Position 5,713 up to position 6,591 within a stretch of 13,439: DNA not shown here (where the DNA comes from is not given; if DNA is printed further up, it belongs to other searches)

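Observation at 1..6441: Six co-oriented genes place a PgaC/IcaA-like polysaccharide synthase among sensor and regulator proteins: candidate uncharacterised archaeal exopolysaccharide control system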

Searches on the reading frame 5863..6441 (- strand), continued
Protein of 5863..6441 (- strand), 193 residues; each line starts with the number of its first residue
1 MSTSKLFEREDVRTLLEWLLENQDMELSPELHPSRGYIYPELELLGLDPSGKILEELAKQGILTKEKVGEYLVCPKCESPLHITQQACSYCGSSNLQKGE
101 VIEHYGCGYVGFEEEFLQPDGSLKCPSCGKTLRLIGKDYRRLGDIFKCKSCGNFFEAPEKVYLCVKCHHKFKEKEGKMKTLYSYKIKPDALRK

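Call 65: find_encoding_contigs(protein=P0186, flank=8000, max_places=2)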
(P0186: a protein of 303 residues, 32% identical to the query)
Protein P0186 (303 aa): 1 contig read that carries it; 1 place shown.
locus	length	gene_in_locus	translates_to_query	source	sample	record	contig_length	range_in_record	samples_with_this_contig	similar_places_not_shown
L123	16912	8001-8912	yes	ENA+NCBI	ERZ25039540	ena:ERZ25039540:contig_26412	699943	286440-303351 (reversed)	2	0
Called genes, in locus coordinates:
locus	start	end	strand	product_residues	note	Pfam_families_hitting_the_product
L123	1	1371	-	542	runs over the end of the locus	PF02511:Thy1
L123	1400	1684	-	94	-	-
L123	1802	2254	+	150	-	PF18822:CdvA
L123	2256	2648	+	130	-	PF18822:CdvA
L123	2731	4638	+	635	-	PF16177:ACAS_N, PF00501:AMP-binding, PF13193:AMP-binding_C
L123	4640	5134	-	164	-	PF02643:DUF192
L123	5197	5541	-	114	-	-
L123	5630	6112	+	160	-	PF01325:Fe_dep_repress, PF02742:Fe_dep_repr_C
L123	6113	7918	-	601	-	PF01850:PIN (weak), PF00437:T2SSE (faint), PF00013:KH_1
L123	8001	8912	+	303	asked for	PF00072:Response_reg, PF18551:TackOD1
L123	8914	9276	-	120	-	PF00072:Response_reg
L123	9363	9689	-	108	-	-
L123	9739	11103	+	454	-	PF13675:PilJ (weak), PF00672:HAMP, PF00512:HisKA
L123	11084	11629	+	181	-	PF02518:HATPase_c, PF13589:HATPase_c_3 (weak)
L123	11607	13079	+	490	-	PF19290:PmbA_TldD_2nd (faint), PF01523:PmbA_TldD_1st, PF19289:PmbA_TldD_3rd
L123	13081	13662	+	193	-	PF03167:UDG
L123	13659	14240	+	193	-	PF02245:Pur_DNA_glyco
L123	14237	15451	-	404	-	-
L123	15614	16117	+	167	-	-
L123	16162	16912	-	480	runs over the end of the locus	PF00587:tRNA-synt_2b, PF03129:HGTP_anticodon, PF09180:ProRS-C_1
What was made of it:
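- L123 keeps REC-TackOD1 with its kinase but has no GT2 (call 65).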

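Call 68: search_protein_representatives(alignment_id=A7)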
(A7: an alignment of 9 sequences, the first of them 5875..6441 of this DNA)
Query: 9 sequences, 321 profile positions. Proteins with E-value up to 0.001 (for the whole library): 2477; up to 1e-10: 2104; up to 1e-30: 428. The best 150 are listed.
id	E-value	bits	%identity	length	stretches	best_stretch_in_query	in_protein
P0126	1.9e-141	487.1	-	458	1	3-320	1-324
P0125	4.1e-90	318.5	-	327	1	1-311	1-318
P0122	9.7e-87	307.4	-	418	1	5-314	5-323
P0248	6.2e-76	271.9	-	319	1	1-310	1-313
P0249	4.4e-62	226.3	-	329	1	3-315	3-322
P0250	2.2e-60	220.8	-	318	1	4-313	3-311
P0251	5.3e-60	219.5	-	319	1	4-313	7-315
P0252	2.1e-59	217.5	-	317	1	6-308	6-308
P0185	9.5e-59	215.4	-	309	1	5-185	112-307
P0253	2.9e-58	213.8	-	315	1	1-309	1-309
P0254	1.1e-56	208.6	-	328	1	5-310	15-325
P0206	2.0e-56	207.7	-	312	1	5-185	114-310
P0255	7.8e-56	205.8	-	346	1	6-313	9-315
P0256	5.5e-55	203.0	-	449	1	6-307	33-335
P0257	1.6e-54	201.5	-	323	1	12-310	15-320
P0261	4.7e-53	196.7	-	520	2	13-302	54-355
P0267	6.4e-51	189.7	-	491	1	6-314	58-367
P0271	1.6e-50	188.4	-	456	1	6-308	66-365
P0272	1.6e-50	188.4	-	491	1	14-305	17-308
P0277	5.1e-50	186.7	-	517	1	33-307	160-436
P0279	4.6e-49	183.6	-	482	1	11-279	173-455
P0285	2.4e-48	181.2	-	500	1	5-313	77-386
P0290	6.7e-48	179.8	-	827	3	46-304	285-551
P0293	1.1e-47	179.0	-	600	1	6-315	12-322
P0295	1.8e-47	178.3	-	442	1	7-308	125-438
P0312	2.8e-46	174.4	-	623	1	6-311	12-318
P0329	5.0e-45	170.3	-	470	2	42-236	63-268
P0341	2.3e-44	168.1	-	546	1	48-307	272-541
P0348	4.1e-44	167.3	-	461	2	44-236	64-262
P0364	2.4e-43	164.8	-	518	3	12-308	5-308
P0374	8.0e-43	163.1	-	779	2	3-309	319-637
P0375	8.5e-43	163.0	-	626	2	38-301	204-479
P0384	1.8e-42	161.9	-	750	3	29-304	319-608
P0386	2.6e-42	161.4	-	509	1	11-279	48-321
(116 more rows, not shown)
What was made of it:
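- TackOD1 is rare: 2477 clusters among 1.84 billion representatives (call 68).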

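Call 69: search_protein_families(library=pfam, proteins=[P0290, P0374, P0384, P0293, P0312, P0375, P0341, P0277, P0279, P0261], max_evalue=0.001)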
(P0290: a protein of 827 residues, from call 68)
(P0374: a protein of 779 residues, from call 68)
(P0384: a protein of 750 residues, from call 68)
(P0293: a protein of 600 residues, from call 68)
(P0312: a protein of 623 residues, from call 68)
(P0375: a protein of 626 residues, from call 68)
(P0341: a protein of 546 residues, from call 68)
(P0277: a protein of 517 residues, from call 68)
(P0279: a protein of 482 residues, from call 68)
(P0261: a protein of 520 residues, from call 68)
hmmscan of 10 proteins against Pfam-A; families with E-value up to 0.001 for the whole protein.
P0290 (827 aa): 4 families
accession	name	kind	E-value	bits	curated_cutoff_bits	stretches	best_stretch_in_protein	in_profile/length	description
PF18551.6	TackOD1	-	4.5e-26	92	32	1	248-423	11-187/188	Thaumarchaeal output domain 1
PF04471.18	Mrr_cat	-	9.3e-17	61.6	21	1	443-549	14-113/115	Restriction endonuclease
PF00072.30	Response_reg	-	4.1e-12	46.7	30.2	1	13-122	1-111/111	Response regulator receiver domain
PF22722.2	NA-iREase1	-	4.9e-08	33.4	27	0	720-820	7-99/106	NACHT-associated inactive Restriction Endonuclease 1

P0374 (779 aa): 4 families
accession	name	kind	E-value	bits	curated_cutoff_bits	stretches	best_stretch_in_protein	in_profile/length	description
PF18551.6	TackOD1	-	1.5e-31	109.9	32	1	326-504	8-187/188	Thaumarchaeal output domain 1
PF00072.30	Response_reg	-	6.1e-14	52.6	30.2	1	4-112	1-110/111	Response regulator receiver domain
PF04471.18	Mrr_cat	-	5e-11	43.2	21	1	660-774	7-115/115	Restriction endonuclease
PF03698.18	UPF0180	-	0.00011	22.7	25.4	0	19-87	14-71/77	Uncharacterised protein family (UPF0180)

P0384 (750 aa): 6 families
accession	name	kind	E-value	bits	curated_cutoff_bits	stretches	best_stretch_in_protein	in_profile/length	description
PF18551.6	TackOD1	-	7.9e-34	117.3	32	1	303-480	9-187/188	Thaumarchaeal output domain 1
PF00072.30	Response_reg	-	6e-16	59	30.2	1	4-113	1-111/111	Response regulator receiver domain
PF04471.18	Mrr_cat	-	2.4e-12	47.4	21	1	639-745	14-114/115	Restriction endonuclease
PF12773.13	DZR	-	7.3e-07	29.7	27.3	1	229-251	1-23/45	Double zinc ribbon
PF13240.11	Zn_Ribbon_1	-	1.6e-05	25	25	1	229-250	2-23/23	zinc-ribbon domain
PF13248.11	Zn_ribbon_3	-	0.00044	20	27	0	227-250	3-26/26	zinc-ribbon domain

P0293 (600 aa): 5 families
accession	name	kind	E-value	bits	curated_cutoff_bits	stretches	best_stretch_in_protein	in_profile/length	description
PF18551.6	TackOD1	-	1.2e-31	110.2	32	1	21-189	13-186/188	Thaumarchaeal output domain 1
PF04471.18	Mrr_cat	-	3.4e-06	27.6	21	1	206-310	10-114/115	Restriction endonuclease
PF02915.23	Rubrerythrin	-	3.6e-06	27.8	22.8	1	458-575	19-131/137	Rubrerythrin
PF09537.16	DUF2383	-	0.00028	21.4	30.8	0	540-580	14-54/111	Domain of unknown function (DUF2383)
PF22722.2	NA-iREase1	-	0.00037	20.9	27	1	205-302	1-102/106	NACHT-associated inactive Restriction Endonuclease 1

P0312 (623 aa): 2 families
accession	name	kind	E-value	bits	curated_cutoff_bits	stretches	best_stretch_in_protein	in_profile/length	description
PF18551.6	TackOD1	-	2.2e-29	102.8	32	1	21-190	13-187/188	Thaumarchaeal output domain 1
PF04471.18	Mrr_cat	-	2.9e-05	24.6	21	1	211-307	15-111/115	Restriction endonuclease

P0375 (626 aa): 4 families
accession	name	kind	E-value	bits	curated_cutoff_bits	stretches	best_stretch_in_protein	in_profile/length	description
PF18551.6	TackOD1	-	2.4e-32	112.4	32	1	175-355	7-188/188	Thaumarchaeal output domain 1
PF00072.30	Response_reg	-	2.4e-12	47.4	30.2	1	23-112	20-110/111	Response regulator receiver domain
PF04471.18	Mrr_cat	-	2e-09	38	21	0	516-616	12-106/115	Restriction endonuclease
PF22722.2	NA-iREase1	-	0.00013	22.3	27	0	517-610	5-90/106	NACHT-associated inactive Restriction Endonuclease 1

P0341 (546 aa): 3 families
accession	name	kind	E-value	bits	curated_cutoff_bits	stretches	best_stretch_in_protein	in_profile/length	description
PF18551.6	TackOD1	-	2.9e-33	115.4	32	1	240-398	17-175/188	Thaumarchaeal output domain 1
PF00072.30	Response_reg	-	2.7e-08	34.4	30.2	1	4-111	1-110/111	Response regulator receiver domain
PF04471.18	Mrr_cat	-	1.1e-05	25.9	21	1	427-536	11-113/115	Restriction endonuclease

P0277 (517 aa): 3 families
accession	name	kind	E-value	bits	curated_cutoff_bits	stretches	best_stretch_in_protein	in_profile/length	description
PF18551.6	TackOD1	-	3e-33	115.4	32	1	161-313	32-186/188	Thaumarchaeal output domain 1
PF12773.13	DZR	-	0.00027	21.5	27.3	0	248-296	9-44/45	Double zinc ribbon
PF18912.6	DZR_2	-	0.00075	19.7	27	0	202-223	8-29/56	Double zinc ribbon domain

P0279 (482 aa): 2 families
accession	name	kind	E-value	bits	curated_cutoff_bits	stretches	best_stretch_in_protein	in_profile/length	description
PF18551.6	TackOD1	-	2.1e-42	145.3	32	1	175-352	11-188/188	Thaumarchaeal output domain 1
PF00072.30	Response_reg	-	8.6e-18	65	30.2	1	4-113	1-111/111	Response regulator receiver domain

P0261 (520 aa): 4 families
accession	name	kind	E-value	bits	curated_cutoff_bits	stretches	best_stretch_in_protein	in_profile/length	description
PF18551.6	TackOD1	-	2.4e-37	128.8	32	1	52-230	9-188/188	Thaumarchaeal output domain 1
PF04471.18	Mrr_cat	-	3.3e-13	50.2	21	1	392-500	12-114/115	Restriction endonuclease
PF22722.2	NA-iREase1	-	7.6e-05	23.1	27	0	392-498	4-105/106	NACHT-associated inactive Restriction Endonuclease 1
PF25206.1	DUF7836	-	0.00068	19.9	26.7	0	168-198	9-39/59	Domain of unknown function (DUF7836)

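Call 70: search_protein_families(library=pfam, proteins=[P0364, P0386, P0285, P0267, P0272, P0329, P0348, P0271, P0256, P0295], max_evalue=0.001)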
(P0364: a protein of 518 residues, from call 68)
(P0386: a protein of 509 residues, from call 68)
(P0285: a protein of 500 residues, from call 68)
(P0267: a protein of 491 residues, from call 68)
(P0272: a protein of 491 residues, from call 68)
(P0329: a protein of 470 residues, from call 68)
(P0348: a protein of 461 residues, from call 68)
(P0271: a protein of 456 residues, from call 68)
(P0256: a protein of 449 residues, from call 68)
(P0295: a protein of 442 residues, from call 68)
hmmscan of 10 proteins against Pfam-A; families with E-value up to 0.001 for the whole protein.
P0364 (518 aa): 3 families
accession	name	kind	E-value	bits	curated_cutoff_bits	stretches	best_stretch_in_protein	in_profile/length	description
PF18551.6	TackOD1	-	2.2e-33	115.8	32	2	5-179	10-188/188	Thaumarchaeal output domain 1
PF01978.25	TrmB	-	1.5e-05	25.1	25.6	1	462-508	12-58/68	Sugar-specific transcriptional regulator TrmB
PF13453.11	Zn_ribbon_TFIIB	-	0.00073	19.3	22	1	120-148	1-29/41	Transcription factor zinc-finger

P0386 (509 aa): 1 family
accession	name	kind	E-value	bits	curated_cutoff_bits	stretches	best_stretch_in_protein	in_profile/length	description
PF18551.6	TackOD1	-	6.2e-28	98.1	32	1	69-223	32-187/188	Thaumarchaeal output domain 1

P0285 (500 aa): 2 families
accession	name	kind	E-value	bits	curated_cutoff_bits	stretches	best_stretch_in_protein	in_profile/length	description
PF18551.6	TackOD1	-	4.4e-30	105.1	32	1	109-256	39-187/188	Thaumarchaeal output domain 1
PF04471.18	Mrr_cat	-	5.2e-06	27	21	1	275-375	13-113/115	Restriction endonuclease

P0267 (491 aa): 1 family
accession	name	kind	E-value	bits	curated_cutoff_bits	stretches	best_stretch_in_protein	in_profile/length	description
PF18551.6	TackOD1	-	4.2e-32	111.7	32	1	60-237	6-188/188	Thaumarchaeal output domain 1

P0272 (491 aa): 3 families
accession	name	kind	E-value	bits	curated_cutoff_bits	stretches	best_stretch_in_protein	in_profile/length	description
PF18551.6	TackOD1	-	1.8e-33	116.1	32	1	18-187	13-188/188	Thaumarchaeal output domain 1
PF18210.6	Knl1_RWD_C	-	0.00056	20.5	27.8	0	370-447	3-84/151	Knl1 RWD C-terminal domain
PF12760.12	Zn_ribbon_IS1595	-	0.00092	19.6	25.4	0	124-154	19-45/46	Transposase zinc-ribbon domain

P0329 (470 aa): 1 family
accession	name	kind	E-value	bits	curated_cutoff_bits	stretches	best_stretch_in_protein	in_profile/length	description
PF18551.6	TackOD1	-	1.8e-36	125.9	32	1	27-207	7-187/188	Thaumarchaeal output domain 1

P0348 (461 aa): 2 families
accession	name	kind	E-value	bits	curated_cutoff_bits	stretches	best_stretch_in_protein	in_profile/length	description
PF18551.6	TackOD1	-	1.3e-41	142.7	32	1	26-207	7-188/188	Thaumarchaeal output domain 1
PF04471.18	Mrr_cat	-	4.1e-13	49.9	21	2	226-327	14-111/115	Restriction endonuclease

P0271 (456 aa): 1 family
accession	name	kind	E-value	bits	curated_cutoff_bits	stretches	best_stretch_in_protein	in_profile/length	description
PF18551.6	TackOD1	-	9.4e-39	133.3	32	1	103-241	49-188/188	Thaumarchaeal output domain 1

P0256 (449 aa): 1 family
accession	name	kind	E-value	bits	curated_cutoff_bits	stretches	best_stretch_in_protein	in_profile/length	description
PF18551.6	TackOD1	-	3.6e-33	115.1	32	1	41-212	12-188/188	Thaumarchaeal output domain 1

P0295 (442 aa): 5 families
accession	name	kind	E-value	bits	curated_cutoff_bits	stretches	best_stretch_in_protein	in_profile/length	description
PF18551.6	TackOD1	-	1.8e-30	106.3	32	1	163-309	43-188/188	Thaumarchaeal output domain 1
PF00072.30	Response_reg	-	3.6e-25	88.7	30.2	1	8-109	1-100/111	Response regulator receiver domain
PF12773.13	DZR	-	4.2e-05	24.1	27.3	0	242-291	9-45/45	Double zinc ribbon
PF07191.17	Zn_ribbon_6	-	8.6e-05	22.9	25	0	192-238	15-61/67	Double zinc ribbon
PF23455.1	DUF7129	-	0.00013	22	30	0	262-293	5-36/45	Domain of unknown function (DUF7129)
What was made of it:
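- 5140..6441 (-): TackOD1 protein B (433 aa): wHTH (1-60), a three-Zn ribbon domain with 11 Cys + 1 His (63-186), a PD-(D/E)xK/Mrr-like domain (190-321) and a helical tail. Relatives' C-termini match Pfam Mrr_cat (calls 69, 70).
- Mrr_cat and TrmB fusions occur in relatives (calls 69, 70). No GT2-TackOD1 fusion was found among 20 long family members (calls 69, 70).
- Tried and rejected: None was found, only REC, Mrr_cat, iREase, TrmB and rubrerythrin additions (calls 69, 70).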
